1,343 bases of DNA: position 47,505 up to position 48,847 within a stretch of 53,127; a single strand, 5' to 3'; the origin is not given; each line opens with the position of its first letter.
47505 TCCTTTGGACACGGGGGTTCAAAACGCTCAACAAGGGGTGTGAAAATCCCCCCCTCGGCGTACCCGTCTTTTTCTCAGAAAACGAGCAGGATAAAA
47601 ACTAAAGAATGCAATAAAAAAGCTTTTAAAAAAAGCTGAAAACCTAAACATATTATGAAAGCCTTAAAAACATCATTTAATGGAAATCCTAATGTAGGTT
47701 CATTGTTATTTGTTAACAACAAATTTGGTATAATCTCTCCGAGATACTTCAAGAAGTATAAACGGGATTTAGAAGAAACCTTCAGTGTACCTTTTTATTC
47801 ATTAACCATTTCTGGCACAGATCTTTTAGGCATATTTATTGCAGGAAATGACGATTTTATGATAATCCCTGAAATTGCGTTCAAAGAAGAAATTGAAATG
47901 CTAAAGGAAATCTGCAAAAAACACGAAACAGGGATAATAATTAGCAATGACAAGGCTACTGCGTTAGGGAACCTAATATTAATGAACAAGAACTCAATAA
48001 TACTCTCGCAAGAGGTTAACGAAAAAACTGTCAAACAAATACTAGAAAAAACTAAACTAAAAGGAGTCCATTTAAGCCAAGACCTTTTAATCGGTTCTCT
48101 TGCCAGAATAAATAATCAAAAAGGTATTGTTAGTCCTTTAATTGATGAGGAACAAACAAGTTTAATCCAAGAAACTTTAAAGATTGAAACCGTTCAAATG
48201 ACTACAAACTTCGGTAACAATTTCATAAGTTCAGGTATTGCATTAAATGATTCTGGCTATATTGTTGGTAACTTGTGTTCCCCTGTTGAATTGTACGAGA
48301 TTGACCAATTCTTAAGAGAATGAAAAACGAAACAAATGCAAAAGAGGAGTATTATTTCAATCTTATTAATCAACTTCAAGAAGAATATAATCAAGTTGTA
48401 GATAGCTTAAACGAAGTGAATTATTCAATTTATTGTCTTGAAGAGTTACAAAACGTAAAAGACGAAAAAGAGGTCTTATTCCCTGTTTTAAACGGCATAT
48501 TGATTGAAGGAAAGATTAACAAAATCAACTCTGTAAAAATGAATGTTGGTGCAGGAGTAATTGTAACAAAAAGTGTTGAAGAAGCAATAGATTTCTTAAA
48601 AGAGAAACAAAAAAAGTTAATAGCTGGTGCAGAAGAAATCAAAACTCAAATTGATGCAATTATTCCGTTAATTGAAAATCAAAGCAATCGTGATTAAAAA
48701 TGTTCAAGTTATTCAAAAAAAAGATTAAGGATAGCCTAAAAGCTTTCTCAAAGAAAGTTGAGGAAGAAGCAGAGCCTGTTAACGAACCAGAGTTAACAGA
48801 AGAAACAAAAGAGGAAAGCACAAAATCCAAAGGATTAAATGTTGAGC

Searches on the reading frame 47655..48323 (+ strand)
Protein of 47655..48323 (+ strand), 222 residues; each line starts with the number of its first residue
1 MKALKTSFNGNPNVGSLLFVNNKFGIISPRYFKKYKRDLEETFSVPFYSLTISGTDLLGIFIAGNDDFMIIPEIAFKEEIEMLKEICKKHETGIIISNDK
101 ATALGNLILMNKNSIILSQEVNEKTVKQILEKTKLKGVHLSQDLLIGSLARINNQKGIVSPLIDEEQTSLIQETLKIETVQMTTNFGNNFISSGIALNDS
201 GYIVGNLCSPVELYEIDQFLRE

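Call 50: search_protein_families(library=pfam, proteins=[window:47655-48323:+], max_evalue=0.01)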
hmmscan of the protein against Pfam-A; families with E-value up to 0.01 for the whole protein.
window:47655-48323:+ (222 aa): 2 families
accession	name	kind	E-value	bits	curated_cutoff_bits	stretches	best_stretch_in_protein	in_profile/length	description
PF01912.23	eIF-6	-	6.9e-38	130.5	25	1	5-202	1-197/197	eIF-6 family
PF21360.3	PylC-like_N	-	0.00098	19.7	27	1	66-98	41-73/96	PylC-like, N-terminal domain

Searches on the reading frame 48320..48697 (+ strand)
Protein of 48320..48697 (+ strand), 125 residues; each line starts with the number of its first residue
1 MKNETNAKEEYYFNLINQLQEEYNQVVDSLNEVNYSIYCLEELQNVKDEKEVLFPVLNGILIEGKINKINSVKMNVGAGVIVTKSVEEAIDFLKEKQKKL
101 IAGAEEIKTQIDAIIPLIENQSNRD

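Call 50: search_protein_families(library=pfam, proteins=[window:48320-48697:+], max_evalue=0.01)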
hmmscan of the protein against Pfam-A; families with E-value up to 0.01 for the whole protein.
window:48320-48697:+ (125 aa): 2 families
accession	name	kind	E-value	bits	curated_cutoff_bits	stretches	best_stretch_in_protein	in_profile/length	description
PF02996.22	Prefoldin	-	5.2e-16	59.1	23.2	1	15-113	4-102/120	Prefoldin subunit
PF02252.23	PA28_C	-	0.0088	16.2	20.9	0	83-122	5-44/145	Proteasome activator PA28, C-terminal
